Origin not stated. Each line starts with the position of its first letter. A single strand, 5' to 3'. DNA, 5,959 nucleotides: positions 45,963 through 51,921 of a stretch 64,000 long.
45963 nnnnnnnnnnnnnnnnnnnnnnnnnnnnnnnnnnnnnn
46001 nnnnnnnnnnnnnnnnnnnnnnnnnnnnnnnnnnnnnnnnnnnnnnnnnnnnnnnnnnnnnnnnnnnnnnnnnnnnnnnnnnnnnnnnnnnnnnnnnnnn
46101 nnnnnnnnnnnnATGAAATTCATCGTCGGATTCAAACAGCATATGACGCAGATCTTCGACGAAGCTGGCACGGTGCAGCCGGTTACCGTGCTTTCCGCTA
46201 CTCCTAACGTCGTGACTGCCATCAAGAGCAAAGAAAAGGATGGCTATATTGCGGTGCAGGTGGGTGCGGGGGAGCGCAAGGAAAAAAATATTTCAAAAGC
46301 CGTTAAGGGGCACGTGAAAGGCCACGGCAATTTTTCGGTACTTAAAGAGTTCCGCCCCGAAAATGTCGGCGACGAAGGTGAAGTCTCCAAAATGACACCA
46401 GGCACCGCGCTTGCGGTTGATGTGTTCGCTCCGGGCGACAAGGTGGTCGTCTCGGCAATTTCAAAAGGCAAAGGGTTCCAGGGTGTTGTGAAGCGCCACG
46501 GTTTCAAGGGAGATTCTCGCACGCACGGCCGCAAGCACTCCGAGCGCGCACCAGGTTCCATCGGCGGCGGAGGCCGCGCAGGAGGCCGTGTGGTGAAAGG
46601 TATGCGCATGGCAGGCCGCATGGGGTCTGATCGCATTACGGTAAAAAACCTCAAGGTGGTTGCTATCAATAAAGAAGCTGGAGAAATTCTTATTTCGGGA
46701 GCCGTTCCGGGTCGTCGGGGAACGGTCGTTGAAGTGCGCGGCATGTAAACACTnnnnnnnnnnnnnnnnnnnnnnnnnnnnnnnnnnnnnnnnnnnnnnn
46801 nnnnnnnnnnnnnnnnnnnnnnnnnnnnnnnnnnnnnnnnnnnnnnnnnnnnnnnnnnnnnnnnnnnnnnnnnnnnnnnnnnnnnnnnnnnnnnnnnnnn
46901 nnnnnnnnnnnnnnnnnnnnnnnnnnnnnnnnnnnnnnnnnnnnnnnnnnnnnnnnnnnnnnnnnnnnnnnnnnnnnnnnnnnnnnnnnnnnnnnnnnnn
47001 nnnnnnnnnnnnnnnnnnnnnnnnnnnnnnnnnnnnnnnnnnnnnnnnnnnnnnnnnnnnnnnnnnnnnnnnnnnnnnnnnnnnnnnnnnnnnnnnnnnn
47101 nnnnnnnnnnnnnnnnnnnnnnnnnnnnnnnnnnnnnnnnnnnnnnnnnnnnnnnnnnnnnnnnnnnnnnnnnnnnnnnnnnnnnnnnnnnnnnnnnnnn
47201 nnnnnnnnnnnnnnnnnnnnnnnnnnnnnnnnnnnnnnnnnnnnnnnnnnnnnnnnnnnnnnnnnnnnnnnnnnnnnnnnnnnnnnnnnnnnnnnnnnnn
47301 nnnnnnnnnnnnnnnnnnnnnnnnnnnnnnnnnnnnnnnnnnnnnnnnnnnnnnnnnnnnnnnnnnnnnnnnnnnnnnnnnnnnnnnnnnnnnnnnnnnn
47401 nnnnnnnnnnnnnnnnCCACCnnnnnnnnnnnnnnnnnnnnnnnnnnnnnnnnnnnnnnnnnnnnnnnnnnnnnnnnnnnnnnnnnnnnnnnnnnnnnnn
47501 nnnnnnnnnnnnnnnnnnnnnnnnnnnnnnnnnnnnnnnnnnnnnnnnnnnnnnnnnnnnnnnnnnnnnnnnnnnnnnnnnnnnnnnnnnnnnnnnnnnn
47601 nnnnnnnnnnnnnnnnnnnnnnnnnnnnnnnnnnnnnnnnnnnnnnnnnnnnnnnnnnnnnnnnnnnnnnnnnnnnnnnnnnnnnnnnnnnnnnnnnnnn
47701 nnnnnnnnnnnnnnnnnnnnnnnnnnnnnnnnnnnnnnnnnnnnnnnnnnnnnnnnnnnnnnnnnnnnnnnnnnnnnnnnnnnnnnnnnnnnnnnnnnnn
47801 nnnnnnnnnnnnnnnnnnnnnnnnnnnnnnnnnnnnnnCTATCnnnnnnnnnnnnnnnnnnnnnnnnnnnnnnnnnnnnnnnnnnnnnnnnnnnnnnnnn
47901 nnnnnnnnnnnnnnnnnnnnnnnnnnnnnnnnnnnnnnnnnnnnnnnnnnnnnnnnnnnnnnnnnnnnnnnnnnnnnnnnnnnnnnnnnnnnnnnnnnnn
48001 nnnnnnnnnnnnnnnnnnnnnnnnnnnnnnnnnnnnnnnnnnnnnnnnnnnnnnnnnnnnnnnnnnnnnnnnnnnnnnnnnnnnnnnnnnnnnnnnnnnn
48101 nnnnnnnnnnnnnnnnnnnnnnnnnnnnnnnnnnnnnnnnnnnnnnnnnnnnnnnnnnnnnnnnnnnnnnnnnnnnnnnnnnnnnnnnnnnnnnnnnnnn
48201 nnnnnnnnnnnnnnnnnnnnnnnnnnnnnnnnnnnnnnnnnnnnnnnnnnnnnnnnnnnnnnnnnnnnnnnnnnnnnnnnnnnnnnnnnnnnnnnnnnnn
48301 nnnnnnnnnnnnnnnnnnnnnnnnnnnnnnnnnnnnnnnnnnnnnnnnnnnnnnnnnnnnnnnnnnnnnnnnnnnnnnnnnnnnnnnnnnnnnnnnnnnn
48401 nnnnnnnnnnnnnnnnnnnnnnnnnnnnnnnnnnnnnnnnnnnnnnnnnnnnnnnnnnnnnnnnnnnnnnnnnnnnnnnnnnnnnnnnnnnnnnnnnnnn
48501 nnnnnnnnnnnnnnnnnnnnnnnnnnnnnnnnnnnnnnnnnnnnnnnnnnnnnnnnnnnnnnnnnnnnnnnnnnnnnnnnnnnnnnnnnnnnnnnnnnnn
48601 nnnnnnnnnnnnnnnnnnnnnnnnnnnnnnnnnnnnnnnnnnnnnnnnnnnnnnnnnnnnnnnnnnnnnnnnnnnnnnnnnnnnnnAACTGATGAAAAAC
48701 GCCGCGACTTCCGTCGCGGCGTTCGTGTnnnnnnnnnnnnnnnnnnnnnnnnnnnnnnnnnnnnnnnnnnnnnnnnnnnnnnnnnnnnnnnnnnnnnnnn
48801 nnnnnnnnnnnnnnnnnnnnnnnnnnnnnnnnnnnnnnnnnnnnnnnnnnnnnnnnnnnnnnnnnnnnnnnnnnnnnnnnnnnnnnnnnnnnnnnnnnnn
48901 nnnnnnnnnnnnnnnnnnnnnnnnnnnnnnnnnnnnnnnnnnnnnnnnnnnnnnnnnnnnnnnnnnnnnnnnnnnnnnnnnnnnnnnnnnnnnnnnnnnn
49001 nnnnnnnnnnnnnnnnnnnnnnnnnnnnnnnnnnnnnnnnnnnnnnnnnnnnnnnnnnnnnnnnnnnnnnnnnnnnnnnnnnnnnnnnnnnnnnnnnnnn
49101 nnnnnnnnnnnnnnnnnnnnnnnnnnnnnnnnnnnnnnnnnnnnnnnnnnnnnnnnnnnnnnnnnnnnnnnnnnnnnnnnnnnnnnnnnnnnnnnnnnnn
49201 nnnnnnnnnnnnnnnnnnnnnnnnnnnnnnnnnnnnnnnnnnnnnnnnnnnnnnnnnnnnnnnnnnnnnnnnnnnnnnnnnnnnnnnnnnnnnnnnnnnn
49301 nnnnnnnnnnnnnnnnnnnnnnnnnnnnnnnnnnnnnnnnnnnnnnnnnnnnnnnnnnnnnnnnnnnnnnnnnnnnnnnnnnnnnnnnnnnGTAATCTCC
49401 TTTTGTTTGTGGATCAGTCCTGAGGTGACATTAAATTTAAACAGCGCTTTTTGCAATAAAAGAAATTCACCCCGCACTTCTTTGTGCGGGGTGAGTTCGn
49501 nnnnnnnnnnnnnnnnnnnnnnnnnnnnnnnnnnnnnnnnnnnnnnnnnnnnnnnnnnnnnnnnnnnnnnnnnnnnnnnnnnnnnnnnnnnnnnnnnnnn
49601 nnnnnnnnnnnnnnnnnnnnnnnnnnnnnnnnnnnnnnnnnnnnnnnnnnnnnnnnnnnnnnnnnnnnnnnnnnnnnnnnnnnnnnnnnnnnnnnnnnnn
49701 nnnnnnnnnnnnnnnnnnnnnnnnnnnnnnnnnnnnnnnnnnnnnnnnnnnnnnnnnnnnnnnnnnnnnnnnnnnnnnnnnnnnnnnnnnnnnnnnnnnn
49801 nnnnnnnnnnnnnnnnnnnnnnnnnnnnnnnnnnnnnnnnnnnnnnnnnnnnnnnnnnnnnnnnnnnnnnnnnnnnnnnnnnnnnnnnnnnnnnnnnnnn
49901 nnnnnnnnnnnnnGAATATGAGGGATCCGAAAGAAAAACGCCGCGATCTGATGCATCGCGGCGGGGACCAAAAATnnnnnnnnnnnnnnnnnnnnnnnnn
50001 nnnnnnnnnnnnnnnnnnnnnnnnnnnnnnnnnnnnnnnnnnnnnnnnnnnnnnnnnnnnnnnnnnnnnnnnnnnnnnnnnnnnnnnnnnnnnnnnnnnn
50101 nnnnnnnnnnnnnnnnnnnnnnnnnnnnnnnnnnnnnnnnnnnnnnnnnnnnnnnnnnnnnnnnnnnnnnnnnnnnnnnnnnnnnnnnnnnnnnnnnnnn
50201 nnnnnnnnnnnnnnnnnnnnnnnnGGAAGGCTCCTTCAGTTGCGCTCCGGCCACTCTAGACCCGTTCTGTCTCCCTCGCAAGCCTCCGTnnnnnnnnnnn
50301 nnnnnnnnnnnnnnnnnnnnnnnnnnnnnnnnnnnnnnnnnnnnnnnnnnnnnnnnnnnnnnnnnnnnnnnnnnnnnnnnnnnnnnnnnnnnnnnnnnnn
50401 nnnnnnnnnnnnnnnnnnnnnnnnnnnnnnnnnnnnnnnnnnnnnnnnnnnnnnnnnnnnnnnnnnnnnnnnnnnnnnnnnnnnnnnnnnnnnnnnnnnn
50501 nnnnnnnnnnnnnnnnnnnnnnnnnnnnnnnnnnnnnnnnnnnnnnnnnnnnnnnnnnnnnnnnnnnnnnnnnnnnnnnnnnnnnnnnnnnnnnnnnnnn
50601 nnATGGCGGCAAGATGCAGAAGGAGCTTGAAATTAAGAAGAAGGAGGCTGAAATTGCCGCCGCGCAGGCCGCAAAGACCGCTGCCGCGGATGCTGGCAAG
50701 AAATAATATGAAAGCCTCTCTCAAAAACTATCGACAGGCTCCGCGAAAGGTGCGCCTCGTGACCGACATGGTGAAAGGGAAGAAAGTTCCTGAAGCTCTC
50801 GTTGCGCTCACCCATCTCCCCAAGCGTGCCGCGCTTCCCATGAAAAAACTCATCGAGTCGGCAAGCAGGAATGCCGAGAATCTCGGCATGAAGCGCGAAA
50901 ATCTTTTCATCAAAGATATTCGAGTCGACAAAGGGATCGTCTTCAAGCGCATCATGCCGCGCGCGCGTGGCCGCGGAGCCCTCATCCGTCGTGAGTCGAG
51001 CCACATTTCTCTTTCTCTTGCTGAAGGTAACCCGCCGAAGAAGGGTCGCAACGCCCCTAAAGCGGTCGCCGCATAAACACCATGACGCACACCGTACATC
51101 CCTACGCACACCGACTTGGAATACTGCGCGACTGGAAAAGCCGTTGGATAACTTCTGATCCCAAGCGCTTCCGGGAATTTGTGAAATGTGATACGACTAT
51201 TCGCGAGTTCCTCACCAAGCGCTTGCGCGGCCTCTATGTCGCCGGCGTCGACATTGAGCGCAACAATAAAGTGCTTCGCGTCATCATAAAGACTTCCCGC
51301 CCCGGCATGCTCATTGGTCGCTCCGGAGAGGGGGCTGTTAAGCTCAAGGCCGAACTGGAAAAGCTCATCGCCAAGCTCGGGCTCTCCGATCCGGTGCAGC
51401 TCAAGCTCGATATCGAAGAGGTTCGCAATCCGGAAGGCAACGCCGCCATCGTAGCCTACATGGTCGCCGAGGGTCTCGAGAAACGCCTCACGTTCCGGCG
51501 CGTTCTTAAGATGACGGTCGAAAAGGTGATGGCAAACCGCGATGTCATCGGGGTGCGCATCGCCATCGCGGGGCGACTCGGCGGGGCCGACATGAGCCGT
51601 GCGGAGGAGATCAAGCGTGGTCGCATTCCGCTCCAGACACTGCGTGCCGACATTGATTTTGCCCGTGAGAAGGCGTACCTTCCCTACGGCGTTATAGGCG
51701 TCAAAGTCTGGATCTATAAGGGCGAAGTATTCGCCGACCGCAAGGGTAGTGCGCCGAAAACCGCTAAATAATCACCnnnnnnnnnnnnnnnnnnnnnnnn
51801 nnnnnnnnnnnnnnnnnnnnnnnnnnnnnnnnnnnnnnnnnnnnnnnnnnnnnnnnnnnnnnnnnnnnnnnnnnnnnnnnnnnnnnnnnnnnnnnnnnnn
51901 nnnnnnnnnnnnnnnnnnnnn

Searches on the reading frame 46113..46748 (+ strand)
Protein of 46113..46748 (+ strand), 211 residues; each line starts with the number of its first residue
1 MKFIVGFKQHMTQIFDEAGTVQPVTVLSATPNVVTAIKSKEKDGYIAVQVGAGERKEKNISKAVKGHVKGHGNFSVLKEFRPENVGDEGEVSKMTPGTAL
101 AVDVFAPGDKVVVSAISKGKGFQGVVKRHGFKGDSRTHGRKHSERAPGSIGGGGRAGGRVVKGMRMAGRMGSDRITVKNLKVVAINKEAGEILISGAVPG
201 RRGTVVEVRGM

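Call 3: search_protein_families(library=pfam, proteins=[window:46113-46748:+], max_evalue=1)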
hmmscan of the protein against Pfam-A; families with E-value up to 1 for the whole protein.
window:46113-46748:+ (211 aa): 2 families
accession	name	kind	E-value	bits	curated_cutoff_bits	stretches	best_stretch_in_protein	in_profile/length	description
PF00297.29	Ribosomal_L3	-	6.6e-14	52.1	22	1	99-188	206-291/369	Ribosomal protein L3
PF11521.13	TFIIE-A_C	-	0.28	12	22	1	18-48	45-75/85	C-terminal general transcription factor TFIIE alpha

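Call 16: find_related_loci(query=window:46113-46748:+, collection=genome_contigs, flank=6000)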
Query window:46113-46748:+ (211 aa) in genome_contigs; peptide patterns used: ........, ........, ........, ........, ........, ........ (x = any residue, [..] = any of these).
600 stretches matched a pattern (row limit reached: there are more); 593 encode a relative of the query (tblastn E <= 1e-3); the best 80 are kept; 80 distinct loci.
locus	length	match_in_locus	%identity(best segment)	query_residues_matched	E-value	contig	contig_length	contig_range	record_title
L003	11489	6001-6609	65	1-209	4e-80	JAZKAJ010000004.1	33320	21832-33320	MAG: Patescibacteria group bacterium isolate ADI_H3L2_1_122_18_3-bin016 ADIH3L21_B016_0_000000000004, whole genome shotg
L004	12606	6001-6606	62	1-209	7e-77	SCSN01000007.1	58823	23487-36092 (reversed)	MAG: Patescibacteria group bacterium isolate FW215_bin.14 FW215_bin.14-52594, whole genome shotgun sequence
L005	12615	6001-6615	61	1-210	5e-77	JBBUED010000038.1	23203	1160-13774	MAG: Patescibacteria group bacterium isolate H52-bin132_1 H52_bin132_1_000000000038, whole genome shotgun sequence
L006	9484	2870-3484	61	1-210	6e-75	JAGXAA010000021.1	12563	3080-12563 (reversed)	MAG: Patescibacteria group bacterium isolate REEB66 contig-150_6517, whole genome shotgun sequence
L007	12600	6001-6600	60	1-209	1e-73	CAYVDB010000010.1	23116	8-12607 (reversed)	MAG TPA_asm: uncultured Candidatus Saccharibacteria bacterium isolate SRP287051_co2_78 genome assembly, contig: NODE_445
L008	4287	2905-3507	60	1-209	2e-73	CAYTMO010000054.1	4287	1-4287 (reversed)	MAG TPA_asm: uncultured Candidatus Saccharibacteria bacterium isolate binchicken_co398_50 genome assembly, contig: NODE_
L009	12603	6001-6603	62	1-208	2e-72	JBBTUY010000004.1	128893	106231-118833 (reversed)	MAG: Patescibacteria group bacterium isolate H41-bin010_1 H41_bin010_1_000000000004, whole genome shotgun sequence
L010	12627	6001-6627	65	1-211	2e-70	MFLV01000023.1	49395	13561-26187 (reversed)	MAG: Candidatus Kaiserbacteria bacterium RIFCSPLOWO2_01_FULL_51_21 rifcsplowo2_01_scaffold_4476, whole genome shotgun se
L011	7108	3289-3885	58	1-208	5e-70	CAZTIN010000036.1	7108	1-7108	MAG TPA_asm: uncultured Candidatus Saccharibacteria bacterium isolate SRP329715_co2_273 genome assembly, contig: NODE_18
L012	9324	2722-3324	57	1-209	2e-69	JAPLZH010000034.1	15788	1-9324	MAG: Candidatus Taylorbacteria bacterium isolate LacPavin_0920_WC57_MAG_39_17 LacPavin_0920_WC57_scaffold_623133, whole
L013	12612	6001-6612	62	2-210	2e-69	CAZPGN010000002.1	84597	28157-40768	MAG TPA_asm: uncultured Candidatus Saccharibacteria bacterium isolate binchicken_co125_1159 genome assembly, contig: NOD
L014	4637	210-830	57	1-210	6e-69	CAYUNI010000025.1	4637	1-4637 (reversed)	MAG TPA_asm: uncultured Candidatus Saccharibacteria bacterium isolate SRP278252_co1_173 genome assembly, contig: NODE_37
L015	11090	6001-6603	58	2-210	1e-68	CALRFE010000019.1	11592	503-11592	MAG: Candidatus Nomurabacteria bacterium isolate Ike-100m-32 genome assembly, contig: Ike-100-c2019, whole genome shotgu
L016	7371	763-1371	61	2-210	2e-68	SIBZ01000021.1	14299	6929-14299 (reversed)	MAG: Candidatus Taylorbacteria bacterium isolate Baikal-deep-G190 BACOMB-C20442, whole genome shotgun sequence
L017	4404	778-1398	60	1-210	2e-68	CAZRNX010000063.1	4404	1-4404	MAG TPA_asm: uncultured Candidatus Saccharibacteria bacterium isolate SRP124282_co8_23 genome assembly, contig: NODE_695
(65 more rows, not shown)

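Call 87: find_encoding_contigs(protein=window:46113-46748:+, flank=4000, max_places=10)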
Protein window:46113-46748:+ (211 aa): 3 contigs read that carry it; 1 place shown.
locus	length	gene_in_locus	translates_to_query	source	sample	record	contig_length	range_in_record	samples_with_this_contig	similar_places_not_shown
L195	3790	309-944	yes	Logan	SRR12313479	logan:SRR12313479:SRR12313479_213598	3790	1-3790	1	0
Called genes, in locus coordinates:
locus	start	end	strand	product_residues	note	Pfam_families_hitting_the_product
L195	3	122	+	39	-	?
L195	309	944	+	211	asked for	PF00297:Ribosomal_L3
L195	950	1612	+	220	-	PF00573:Ribosomal_L4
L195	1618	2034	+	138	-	PF00276:Ribosomal_L23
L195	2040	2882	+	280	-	PF00181:Ribosomal_L2_N, PF03947:Ribosomal_L2_C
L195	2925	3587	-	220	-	-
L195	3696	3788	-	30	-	?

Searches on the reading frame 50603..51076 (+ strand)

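Call 9: search_protein_families(library=pfam, proteins=[window:50603-51076:+], max_evalue=0.1)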
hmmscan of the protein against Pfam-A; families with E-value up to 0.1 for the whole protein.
window:50603-51076:+ (157 aa): 2 families
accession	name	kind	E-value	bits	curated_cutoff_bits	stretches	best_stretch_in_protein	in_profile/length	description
PF00237.24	Ribosomal_L22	-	2.5e-30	105.2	28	1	38-139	1-103/104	Ribosomal protein L22p/L17e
PF06823.17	DUF1236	-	0.046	13.9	32.4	1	46-75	6-34/64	Protein of unknown function (DUF1236)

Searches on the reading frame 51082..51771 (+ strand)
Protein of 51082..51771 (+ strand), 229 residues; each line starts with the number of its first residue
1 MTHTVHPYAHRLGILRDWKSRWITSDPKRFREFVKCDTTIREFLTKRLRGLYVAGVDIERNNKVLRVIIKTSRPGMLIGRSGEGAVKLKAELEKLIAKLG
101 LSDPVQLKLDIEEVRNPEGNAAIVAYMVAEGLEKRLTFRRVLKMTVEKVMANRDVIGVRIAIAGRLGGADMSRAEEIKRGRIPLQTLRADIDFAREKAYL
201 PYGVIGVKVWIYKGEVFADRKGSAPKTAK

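Call 9: search_protein_families(library=pfam, proteins=[window:51082-51771:+], max_evalue=0.1)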
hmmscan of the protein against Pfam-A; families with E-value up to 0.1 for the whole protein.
window:51082-51771:+ (229 aa): 3 families
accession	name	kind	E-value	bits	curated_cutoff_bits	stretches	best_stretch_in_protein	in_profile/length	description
PF00189.25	Ribosomal_S3_C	-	9.5e-28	97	34.1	1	128-211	1-83/83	Ribosomal protein S3, C-terminal domain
PF07650.23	KH_2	-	2.7e-14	53.2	22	1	40-118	2-77/78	KH domain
PF13083.13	KH_KhpA-B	-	0.058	13.7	32.1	0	57-85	23-51/73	KhpA/KhpB, KH domain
